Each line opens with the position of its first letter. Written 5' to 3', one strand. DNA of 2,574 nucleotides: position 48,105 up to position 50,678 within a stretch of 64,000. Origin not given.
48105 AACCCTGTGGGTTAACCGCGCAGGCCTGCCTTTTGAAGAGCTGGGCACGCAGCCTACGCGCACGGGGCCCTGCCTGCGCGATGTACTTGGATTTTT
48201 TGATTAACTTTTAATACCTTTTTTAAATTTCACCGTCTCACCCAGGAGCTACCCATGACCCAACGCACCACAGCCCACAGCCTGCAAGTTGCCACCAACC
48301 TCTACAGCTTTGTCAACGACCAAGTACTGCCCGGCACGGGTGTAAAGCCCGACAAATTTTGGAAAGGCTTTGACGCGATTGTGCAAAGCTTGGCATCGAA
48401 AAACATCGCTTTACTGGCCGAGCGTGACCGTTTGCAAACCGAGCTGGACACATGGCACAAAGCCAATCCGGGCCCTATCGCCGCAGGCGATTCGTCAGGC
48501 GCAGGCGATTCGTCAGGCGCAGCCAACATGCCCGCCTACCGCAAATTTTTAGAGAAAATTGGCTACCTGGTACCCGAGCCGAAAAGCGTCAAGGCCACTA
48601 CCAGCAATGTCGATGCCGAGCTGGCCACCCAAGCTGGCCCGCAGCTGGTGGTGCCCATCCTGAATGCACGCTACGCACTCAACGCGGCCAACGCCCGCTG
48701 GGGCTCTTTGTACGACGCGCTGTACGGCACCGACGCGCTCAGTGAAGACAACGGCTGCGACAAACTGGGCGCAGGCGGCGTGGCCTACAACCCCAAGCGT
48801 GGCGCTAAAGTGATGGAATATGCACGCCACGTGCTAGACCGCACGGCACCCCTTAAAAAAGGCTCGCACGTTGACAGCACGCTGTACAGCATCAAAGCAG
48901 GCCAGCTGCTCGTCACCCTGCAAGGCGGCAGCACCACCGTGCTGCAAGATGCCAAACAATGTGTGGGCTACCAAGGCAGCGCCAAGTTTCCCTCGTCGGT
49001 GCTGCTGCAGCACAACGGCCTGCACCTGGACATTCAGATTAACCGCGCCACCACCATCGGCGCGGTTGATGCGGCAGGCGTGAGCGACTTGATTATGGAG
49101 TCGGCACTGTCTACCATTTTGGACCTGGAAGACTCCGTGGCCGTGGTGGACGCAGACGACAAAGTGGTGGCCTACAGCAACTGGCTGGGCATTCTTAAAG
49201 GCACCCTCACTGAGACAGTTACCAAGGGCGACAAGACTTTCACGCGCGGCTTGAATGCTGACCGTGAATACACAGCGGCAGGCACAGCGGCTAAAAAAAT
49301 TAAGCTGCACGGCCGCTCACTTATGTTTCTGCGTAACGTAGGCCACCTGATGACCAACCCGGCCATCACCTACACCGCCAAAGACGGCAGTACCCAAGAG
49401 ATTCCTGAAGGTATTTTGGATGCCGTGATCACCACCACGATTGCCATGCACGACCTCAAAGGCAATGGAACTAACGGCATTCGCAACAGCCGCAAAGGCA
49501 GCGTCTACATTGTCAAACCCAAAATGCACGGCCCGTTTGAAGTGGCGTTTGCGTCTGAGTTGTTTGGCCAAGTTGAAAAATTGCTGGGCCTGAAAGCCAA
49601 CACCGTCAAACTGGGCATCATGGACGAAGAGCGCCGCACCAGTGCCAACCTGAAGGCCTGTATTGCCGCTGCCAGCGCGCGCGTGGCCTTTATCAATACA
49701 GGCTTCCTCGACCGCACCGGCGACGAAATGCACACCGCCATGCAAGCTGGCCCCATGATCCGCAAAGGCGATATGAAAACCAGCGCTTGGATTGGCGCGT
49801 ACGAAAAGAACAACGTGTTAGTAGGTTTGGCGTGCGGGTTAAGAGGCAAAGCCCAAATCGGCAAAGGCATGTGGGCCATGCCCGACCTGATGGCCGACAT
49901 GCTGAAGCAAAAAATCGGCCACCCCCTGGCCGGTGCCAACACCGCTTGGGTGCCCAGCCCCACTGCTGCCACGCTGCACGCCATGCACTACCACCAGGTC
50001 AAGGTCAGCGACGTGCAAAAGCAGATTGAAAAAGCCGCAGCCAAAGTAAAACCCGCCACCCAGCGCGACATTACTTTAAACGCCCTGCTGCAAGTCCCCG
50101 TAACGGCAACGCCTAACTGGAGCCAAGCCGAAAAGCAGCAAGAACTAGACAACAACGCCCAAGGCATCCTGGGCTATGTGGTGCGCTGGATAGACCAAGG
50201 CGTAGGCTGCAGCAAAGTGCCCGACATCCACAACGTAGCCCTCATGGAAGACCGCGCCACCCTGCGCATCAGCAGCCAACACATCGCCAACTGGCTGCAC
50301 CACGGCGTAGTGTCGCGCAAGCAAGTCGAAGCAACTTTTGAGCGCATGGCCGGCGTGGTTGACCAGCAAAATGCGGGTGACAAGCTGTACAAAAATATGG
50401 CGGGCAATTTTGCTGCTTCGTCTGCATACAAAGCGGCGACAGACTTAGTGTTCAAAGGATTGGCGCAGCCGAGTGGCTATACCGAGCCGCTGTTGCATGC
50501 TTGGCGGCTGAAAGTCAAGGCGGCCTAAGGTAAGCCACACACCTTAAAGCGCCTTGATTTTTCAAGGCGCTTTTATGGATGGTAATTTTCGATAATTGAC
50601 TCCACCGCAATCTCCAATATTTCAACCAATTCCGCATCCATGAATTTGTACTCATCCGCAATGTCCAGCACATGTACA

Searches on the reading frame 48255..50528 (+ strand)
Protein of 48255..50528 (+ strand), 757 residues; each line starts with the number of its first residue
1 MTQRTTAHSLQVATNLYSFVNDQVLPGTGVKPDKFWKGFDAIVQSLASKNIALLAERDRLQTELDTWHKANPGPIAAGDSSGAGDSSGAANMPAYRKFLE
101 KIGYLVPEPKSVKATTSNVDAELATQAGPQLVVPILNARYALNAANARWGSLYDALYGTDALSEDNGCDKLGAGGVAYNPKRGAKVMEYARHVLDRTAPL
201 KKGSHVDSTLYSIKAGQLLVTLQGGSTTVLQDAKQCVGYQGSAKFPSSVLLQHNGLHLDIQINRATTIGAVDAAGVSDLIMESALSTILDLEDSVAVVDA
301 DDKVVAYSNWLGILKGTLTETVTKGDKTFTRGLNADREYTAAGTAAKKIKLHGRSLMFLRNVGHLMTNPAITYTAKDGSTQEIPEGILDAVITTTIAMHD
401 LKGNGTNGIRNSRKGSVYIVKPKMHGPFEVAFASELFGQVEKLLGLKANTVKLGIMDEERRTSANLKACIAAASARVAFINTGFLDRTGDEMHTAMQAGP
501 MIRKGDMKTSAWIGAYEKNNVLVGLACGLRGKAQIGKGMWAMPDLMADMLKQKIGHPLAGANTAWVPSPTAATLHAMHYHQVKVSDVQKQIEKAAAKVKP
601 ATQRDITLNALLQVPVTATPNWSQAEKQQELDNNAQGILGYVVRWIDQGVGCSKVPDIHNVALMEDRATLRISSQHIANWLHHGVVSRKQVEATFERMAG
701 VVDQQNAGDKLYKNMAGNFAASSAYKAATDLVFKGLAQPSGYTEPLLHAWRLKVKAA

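Call 68: search_protein_families(library=pfam, proteins=[window:48255-50528:+], max_evalue=0.0001)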
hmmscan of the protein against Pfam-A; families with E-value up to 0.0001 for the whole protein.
window:48255-50528:+ (757 aa): 4 families
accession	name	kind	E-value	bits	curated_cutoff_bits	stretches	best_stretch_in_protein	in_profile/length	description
PF01274.28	MS_TIM-barrel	-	5.8e-65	219.2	26.4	1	357-606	2-245/248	Malate synthase, TIM barrel domain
PF20658.2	MSG_insertion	-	6e-29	100.5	24.8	1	178-253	1-76/76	Malate synthase G, alpha-beta insertion domain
PF20659.2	MS_C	-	1.9e-25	90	23.1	1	626-730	2-95/118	Malate synthase, C-terminal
PF20656.2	MS_N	-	3.1e-13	49.5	23.5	1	16-75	2-61/64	Malate synthase, N-terminal domain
